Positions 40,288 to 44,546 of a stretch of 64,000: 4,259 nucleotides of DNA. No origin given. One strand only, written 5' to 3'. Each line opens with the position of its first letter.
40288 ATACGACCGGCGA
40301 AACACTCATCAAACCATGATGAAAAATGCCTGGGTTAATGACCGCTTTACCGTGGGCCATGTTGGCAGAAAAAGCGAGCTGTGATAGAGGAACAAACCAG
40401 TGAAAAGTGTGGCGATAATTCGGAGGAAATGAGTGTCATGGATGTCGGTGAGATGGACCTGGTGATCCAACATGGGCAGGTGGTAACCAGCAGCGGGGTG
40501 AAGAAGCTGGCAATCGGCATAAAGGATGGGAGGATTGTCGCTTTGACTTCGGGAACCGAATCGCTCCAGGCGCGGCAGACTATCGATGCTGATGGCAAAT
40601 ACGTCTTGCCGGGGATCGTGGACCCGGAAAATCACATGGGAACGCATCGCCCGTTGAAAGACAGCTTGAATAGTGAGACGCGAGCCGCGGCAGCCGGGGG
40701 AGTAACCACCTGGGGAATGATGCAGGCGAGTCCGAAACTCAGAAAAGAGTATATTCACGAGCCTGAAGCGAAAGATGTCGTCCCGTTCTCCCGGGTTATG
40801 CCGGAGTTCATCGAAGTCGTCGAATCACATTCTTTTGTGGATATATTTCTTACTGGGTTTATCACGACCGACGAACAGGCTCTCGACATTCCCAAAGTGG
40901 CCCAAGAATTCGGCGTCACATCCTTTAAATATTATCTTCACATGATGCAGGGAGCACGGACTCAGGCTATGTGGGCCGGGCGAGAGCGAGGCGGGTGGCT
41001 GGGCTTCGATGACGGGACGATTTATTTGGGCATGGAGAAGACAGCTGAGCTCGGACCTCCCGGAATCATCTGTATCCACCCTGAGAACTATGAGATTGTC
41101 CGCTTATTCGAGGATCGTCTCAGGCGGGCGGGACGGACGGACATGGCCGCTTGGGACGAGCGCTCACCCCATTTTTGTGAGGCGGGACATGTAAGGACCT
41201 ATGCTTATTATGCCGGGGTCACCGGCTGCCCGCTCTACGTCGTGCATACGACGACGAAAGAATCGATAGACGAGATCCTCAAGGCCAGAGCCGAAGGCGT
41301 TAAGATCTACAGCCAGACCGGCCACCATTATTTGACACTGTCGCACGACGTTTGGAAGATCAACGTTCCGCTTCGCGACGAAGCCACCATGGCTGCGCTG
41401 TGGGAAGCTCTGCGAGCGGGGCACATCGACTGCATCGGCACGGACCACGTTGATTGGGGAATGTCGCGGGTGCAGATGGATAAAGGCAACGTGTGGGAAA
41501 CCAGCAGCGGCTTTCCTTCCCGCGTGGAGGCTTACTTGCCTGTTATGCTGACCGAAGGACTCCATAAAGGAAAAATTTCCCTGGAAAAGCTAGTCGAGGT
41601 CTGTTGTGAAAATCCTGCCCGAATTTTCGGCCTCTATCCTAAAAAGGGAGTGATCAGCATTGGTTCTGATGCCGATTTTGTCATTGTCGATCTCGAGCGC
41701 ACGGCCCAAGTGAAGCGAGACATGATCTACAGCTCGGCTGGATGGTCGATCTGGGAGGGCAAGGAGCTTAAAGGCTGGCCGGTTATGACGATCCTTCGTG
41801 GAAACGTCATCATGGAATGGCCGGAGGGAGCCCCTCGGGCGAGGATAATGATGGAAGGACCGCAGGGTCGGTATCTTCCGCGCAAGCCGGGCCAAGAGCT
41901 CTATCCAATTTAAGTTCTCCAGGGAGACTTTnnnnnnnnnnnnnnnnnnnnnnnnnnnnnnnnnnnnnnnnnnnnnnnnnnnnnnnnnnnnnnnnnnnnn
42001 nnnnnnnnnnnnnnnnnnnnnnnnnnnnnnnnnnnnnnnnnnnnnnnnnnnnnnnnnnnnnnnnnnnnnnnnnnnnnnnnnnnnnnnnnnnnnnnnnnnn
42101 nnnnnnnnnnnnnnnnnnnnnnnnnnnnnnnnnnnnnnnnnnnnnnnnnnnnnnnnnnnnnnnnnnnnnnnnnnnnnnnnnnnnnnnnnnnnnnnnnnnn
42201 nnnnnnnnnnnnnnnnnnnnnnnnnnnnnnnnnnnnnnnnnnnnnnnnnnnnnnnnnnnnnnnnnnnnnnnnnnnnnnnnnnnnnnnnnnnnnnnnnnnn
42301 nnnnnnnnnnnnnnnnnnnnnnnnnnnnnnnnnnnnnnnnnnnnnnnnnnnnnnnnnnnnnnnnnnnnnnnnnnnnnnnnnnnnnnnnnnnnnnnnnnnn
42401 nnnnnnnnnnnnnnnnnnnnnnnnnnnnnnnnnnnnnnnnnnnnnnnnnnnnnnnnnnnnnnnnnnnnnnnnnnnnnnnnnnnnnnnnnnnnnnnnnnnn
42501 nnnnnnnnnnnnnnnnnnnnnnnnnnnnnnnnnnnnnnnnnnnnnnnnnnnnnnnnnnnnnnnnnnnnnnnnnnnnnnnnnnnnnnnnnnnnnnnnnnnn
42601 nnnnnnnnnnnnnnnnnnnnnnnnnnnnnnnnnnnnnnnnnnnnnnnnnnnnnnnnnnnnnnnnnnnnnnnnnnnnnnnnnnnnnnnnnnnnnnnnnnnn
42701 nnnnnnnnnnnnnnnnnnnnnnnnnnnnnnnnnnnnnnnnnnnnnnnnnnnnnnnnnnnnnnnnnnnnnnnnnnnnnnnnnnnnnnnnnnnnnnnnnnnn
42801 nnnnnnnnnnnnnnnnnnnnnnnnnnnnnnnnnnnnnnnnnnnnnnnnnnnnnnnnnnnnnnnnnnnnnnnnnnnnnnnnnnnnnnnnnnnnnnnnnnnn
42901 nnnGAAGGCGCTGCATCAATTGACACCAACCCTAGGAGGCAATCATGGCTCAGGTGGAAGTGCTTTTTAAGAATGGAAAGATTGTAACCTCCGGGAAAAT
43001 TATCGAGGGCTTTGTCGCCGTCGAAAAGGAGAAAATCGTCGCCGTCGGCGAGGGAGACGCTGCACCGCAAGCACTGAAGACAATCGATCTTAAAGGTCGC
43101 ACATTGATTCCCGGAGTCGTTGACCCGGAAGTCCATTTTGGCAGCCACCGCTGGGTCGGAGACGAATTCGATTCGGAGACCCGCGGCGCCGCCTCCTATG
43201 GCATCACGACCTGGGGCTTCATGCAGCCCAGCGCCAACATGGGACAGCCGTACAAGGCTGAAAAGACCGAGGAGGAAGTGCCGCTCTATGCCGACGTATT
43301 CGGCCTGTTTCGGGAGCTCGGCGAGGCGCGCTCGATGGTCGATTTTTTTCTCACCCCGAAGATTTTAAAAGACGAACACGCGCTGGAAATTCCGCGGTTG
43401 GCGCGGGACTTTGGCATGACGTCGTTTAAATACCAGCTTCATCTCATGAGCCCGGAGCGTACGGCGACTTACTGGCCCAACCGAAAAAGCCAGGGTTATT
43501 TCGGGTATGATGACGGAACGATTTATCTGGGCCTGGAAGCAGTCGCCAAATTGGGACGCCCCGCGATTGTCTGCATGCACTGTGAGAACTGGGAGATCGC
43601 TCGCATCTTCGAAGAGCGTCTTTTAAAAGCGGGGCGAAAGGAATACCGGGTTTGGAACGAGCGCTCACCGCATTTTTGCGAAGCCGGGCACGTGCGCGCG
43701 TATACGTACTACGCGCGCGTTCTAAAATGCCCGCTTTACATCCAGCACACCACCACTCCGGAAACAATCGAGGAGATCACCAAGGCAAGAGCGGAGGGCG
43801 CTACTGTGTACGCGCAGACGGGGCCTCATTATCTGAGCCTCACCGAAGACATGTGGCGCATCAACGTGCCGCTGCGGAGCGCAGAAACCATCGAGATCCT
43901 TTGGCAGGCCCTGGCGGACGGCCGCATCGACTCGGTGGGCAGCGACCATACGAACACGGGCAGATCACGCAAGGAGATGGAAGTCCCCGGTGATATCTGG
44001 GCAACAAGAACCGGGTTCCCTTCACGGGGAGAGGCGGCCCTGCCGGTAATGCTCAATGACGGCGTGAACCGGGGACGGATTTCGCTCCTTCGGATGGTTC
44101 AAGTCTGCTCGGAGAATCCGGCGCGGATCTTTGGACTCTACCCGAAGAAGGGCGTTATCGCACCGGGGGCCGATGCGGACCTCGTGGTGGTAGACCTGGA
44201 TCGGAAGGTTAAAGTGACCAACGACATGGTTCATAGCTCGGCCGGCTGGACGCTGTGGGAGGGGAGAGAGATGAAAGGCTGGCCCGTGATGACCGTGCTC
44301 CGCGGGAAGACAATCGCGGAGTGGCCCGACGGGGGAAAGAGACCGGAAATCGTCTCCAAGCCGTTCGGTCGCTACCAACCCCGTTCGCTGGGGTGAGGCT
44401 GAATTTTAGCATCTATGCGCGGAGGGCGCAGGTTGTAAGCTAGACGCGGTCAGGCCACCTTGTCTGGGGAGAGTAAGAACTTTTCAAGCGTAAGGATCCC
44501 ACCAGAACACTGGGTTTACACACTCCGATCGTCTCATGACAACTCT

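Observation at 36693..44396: Quartet of hydantoinase/dihydropyrimidinase-like enzymes that all carry E-x-H instead of the canonical H-x-H metal ligands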

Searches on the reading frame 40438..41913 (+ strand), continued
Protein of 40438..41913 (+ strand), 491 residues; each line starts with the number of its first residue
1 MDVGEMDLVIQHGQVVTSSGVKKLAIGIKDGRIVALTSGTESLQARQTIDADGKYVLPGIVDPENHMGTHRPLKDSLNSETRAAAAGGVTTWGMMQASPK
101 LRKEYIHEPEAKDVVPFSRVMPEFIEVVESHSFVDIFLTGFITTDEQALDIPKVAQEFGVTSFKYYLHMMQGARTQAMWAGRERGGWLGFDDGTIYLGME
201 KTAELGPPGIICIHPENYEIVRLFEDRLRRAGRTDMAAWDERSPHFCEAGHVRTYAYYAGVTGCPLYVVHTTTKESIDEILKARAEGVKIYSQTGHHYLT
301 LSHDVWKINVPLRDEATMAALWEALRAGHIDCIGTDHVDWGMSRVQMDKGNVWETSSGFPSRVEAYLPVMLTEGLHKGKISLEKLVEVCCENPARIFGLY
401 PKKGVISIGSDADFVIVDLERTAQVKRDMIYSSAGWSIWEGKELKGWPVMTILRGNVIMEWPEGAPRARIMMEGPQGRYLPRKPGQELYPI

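Call 77: search_protein_families(library=pfam, proteins=[L086:14581-15537:+, L015:8888-9847:+, L015:12830-13981:+, L086:2221-2844:+, L001:11505-12947:+, L001:13008-13850:+, L002:15233-16738:+], max_evalue=0.01)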
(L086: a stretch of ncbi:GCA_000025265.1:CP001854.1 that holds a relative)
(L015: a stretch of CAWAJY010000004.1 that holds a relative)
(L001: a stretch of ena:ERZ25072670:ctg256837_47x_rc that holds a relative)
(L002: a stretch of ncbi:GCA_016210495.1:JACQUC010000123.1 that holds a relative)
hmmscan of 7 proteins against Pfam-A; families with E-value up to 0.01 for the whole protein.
L086:14581-15537:+ (319 aa): 1 family
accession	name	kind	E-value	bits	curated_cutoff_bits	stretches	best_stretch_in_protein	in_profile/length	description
PF17884.7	DUF5591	-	0.00048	20.4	26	0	49-93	2-43/150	Domain of unknown function (DUF5591)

L015:8888-9847:+ (320 aa): 1 family
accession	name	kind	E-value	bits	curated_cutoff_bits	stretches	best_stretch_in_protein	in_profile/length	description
PF17884.7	DUF5591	-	3.8e-06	27.3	26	1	55-92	9-44/150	Domain of unknown function (DUF5591)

L015:12830-13981:+ (384 aa): 2 families
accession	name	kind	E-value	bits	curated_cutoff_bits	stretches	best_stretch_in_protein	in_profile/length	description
PF07969.17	Amidohydro_3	-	1.1e-06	28.8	29.7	1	47-119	2-75/472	Amidohydrolase family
PF01979.26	Amidohydro_1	-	1.6e-05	24.8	25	0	55-138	2-87/345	Amidohydrolase family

L086:2221-2844:+ (208 aa): 1 family
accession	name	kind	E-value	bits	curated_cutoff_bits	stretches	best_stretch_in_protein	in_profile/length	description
PF01571.26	GCV_T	-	0.0044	16.8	25.6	0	144-176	194-226/255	Aminomethyltransferase folate-binding domain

L001:11505-12947:+ (481 aa): 1 family
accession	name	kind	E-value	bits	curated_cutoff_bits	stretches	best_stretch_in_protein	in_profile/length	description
PF01425.27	Amidase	-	8.8e-114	381.4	27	1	30-460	4-445/445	Amidase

L001:13008-13850:+ (281 aa): 1 family
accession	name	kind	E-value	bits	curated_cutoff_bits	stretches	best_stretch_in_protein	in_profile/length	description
PF00795.27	CN_hydrolase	-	1.9e-55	188.4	23.2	1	3-262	1-255/256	Carbon-nitrogen hydrolase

L002:15233-16738:+ (502 aa): 2 families
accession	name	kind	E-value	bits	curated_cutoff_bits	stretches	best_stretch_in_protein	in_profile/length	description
PF01979.26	Amidohydro_1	-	1.2e-46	160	25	1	51-439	1-345/345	Amidohydrolase family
PF07969.17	Amidohydro_3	-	3.8e-20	73.2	29.7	2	145-440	163-472/472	Amidohydrolase family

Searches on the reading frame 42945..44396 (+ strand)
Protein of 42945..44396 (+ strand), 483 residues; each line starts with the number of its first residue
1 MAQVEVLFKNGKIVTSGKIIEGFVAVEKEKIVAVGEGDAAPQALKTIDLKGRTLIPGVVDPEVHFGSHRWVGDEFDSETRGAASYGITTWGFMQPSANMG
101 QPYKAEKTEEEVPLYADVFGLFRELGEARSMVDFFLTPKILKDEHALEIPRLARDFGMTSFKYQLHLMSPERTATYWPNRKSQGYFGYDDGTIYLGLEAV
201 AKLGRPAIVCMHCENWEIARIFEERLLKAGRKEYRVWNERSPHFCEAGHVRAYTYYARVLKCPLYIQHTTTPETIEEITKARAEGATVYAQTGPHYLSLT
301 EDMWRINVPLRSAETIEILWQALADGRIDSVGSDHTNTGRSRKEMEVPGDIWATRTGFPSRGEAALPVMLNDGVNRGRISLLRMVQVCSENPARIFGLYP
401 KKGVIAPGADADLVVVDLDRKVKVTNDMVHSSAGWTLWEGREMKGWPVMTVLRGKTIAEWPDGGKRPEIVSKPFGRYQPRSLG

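Call 3: search_protein_families(library=pfam, proteins=[window:42945-44396:+], max_evalue=0.01)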
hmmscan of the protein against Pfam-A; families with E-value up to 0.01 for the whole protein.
window:42945-44396:+ (483 aa): 4 families
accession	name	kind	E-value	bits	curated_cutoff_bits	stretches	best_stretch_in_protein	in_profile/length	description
PF01979.26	Amidohydro_1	-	4.3e-16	59.5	25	1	278-456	191-344/345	Amidohydrolase family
PF07969.17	Amidohydro_3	-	1.3e-12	48.4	29.7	1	376-457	404-471/472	Amidohydrolase family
PF22643.2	NagA_N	-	0.0041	17.7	27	1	10-54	6-51/51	NagA composite domain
PF24890.1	ALN_composite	-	0.0099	16.3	27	0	12-44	12-44/55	Allantoinase, composite domain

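Call 4: search_protein_families(library=ncbifam, proteins=[window:42945-44396:+], max_evalue=0.01)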
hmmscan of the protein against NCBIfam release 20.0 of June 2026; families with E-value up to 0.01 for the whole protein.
window:42945-44396:+ (483 aa): 69 families (the best 25 are shown)
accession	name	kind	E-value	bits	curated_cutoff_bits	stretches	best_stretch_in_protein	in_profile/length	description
TIGR02033.1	D-hydantoinase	equivalog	1.8e-69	234.8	393.25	1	6-459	1-438/454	dihydropyrimidinase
NF009941.0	PRK13404.1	subfamily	6.2e-64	216.4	647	2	200-459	174-445/478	dihydropyrimidinase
NF004839.0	PRK06189.1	equivalog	1.8e-58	198.3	631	1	5-457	4-430/451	allantoinase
TIGR03178.1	allantoinase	equivalog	8.4e-58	196.2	357.85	1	6-459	2-426/441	allantoinase AllB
NF006559.0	PRK09060.1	equivalog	7.7e-52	176.1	482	2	210-457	179-421/444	dihydroorotase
NF002668.0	PRK02382.1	equivalog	2.6e-51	174.7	452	2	182-458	145-411/436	dihydroorotase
TIGR00857.1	pyrC_multi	subfamily_domain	6.2e-50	170.4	279.05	2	197-459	153-410/412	dihydroorotase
NF005751.0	PRK07575.1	equivalog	5.1e-46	157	529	2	207-458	173-420/440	dihydroorotase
NF058539.1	ergo_uti2_ErtD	equivalog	9.4e-46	156.6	650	1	10-458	7-430/449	hydantoin-5-propionate amidohydrolase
NF058538.1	ergo_util_ErtD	equivalog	3.1e-45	154.8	600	1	10-458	6-429/446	hydantoin-5-propionate amidohydrolase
NF005960.0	PRK08044.1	equivalog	2.8e-44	151.6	688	2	188-462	164-437/453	allantoinase AllB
NF006837.0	PRK09357.1-2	equivalog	3.2e-39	134.7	575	2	191-456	160-420/428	dihydroorotase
NF003271.0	PRK04250.1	equivalog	1.8e-38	132.2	405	2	190-459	146-389/407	dihydroorotase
NF006841.0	PRK09357.2-2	equivalog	2.4e-34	118.8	640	1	226-457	185-416/421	dihydroorotase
NF006836.0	PRK09357.1-1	equivalog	8.9e-34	116.9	538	2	242-458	206-424/432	dihydroorotase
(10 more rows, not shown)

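Call 5: search_solved_structures(query=window:42945-44396:+, max_evalue=0.001, show_alignments=3)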
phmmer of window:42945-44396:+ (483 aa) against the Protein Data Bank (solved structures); distinct sequences matched with E-value up to 0.001: 84 (the best 60 are shown).
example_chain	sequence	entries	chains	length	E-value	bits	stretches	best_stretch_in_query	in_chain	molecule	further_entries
1gkr_A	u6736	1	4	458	1.3e-55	192.1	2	188-460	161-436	NON-ATP DEPENDENT L-SELECTIVE HYDANTOINASE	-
1nfg_A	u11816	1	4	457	1.4e-44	155.7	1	184-459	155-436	D-hydantoinase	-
1gkp_A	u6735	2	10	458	6.9e-43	150.1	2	183-457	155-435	HYDANTOINASE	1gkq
1k1d_A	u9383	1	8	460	1.5e-41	145.7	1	7-458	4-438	D-hydantoinase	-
4kqn_A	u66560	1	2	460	2.3e-38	135.2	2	184-457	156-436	D-hydantoinase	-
3e74_A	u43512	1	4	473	8.3e-38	133.4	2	188-460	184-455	Allantoinase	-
8hfd_A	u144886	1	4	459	9.9e-38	133.1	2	188-460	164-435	Allantoinase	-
1yny_A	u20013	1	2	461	1.3e-37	132.8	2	184-457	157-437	D-Hydantoinase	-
4kir_A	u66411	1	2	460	1.4e-37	132.6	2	184-457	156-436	D-hydantoinase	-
3hm7_A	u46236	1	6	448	4.4e-36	127.7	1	186-459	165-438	Allantoinase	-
4tqt_A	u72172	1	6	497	1.7e-34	122.4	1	186-457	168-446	D-hydantoinase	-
3sfw_A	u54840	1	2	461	3.9e-34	121.2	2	188-456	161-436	Dihydropyrimidinase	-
3dc8_A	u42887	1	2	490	2.1e-33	118.9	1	183-457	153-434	Dihydropyrimidinase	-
4yiw_A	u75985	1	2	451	2.3e-33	118.7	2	187-456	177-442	Dihydroorotase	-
3mpg_A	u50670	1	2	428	1.2e-32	116.3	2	187-456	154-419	Dihydroorotase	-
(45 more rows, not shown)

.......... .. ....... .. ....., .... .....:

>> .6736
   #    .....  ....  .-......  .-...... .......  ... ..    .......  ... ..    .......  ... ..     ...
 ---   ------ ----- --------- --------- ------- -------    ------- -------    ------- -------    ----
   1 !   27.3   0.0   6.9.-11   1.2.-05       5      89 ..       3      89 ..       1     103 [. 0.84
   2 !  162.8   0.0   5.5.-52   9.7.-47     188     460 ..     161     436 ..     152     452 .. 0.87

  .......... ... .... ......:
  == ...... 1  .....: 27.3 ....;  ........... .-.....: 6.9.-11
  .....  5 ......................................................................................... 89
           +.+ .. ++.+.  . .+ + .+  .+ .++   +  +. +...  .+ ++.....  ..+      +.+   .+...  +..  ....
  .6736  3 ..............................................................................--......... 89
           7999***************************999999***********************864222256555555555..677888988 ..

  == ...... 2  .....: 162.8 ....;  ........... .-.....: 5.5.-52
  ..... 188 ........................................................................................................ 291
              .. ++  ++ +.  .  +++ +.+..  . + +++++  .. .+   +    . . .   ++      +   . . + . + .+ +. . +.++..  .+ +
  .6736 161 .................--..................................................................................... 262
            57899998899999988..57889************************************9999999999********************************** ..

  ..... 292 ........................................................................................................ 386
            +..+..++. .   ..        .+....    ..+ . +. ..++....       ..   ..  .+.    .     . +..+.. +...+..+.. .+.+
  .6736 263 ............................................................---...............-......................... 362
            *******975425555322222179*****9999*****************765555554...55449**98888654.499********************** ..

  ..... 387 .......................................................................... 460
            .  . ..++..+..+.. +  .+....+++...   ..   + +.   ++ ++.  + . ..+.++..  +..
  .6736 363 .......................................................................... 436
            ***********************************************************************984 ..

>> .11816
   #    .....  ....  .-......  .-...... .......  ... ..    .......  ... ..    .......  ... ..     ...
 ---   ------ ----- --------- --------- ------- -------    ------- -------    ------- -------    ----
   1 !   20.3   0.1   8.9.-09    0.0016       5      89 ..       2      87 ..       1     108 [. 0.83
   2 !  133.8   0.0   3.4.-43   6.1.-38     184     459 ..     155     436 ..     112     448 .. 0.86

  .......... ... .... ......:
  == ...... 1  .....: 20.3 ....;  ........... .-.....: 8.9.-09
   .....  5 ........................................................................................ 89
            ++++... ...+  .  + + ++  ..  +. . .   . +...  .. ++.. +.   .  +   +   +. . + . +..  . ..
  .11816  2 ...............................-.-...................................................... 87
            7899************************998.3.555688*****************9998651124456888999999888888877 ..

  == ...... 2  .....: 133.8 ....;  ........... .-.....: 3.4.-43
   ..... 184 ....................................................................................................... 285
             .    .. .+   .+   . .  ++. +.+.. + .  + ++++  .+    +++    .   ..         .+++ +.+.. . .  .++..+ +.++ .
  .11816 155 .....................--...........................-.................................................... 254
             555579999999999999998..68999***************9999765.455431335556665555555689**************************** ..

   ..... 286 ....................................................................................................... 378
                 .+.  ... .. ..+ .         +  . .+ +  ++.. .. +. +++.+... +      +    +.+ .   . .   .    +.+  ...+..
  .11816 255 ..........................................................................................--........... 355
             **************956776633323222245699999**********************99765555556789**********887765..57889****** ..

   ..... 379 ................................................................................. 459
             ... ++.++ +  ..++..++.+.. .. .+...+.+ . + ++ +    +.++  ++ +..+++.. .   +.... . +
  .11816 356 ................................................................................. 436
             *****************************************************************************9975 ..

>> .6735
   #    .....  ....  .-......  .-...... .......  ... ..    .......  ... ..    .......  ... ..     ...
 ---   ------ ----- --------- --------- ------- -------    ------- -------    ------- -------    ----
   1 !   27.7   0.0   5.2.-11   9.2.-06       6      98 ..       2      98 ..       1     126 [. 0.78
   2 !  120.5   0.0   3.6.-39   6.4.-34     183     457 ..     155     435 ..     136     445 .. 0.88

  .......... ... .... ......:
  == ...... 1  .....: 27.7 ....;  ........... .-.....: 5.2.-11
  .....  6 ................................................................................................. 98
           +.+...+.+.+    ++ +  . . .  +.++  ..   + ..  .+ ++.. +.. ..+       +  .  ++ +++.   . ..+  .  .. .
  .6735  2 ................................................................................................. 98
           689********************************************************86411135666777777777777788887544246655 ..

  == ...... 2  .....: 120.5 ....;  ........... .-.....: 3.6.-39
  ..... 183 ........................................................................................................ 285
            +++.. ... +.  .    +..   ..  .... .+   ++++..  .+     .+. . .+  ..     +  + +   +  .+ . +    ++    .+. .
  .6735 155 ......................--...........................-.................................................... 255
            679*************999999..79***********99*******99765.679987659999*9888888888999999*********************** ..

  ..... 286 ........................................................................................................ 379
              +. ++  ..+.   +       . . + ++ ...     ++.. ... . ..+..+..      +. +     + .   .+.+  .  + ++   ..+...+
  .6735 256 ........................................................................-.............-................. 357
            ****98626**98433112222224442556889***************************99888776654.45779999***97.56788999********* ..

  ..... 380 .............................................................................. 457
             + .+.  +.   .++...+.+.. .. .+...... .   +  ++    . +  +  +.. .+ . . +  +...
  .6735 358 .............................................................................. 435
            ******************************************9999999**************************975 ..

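Call 89: find_encoding_contigs(protein=window:42945-44393:+, flank=2000, max_places=3)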
Protein window:42945-44393:+ (483 aa): 4 contigs read that carry it; 3 places shown.
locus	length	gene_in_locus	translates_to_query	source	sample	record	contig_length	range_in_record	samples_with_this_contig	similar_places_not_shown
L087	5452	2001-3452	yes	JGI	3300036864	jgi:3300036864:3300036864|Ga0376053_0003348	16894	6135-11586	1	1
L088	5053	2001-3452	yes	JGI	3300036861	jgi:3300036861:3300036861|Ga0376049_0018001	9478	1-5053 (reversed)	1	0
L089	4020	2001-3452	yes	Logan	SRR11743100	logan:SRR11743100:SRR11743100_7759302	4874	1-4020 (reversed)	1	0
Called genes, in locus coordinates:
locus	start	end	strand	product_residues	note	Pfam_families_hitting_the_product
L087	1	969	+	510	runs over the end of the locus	PF01979:Amidohydro_1, PF07969:Amidohydro_3 (weak)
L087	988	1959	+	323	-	PF13379:NMT1_2, PF09084:NMT1, PF12974:Phosphonate-bd (weak)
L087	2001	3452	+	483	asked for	PF01979:Amidohydro_1, PF07969:Amidohydro_3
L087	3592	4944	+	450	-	PF01979:Amidohydro_1, PF07969:Amidohydro_3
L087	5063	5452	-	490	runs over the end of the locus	PF01979:Amidohydro_1, PF07969:Amidohydro_3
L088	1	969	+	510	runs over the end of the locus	PF01979:Amidohydro_1, PF07969:Amidohydro_3 (weak)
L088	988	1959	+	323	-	PF13379:NMT1_2, PF09084:NMT1, PF12974:Phosphonate-bd (weak)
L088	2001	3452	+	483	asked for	PF01979:Amidohydro_1, PF07969:Amidohydro_3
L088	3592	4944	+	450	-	PF01979:Amidohydro_1, PF07969:Amidohydro_3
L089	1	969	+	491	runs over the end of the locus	PF01979:Amidohydro_1, PF07969:Amidohydro_3 (weak)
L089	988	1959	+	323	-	PF13379:NMT1_2, PF09084:NMT1, PF12974:Phosphonate-bd (weak)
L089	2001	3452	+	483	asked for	PF01979:Amidohydro_1, PF07969:Amidohydro_3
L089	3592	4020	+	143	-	?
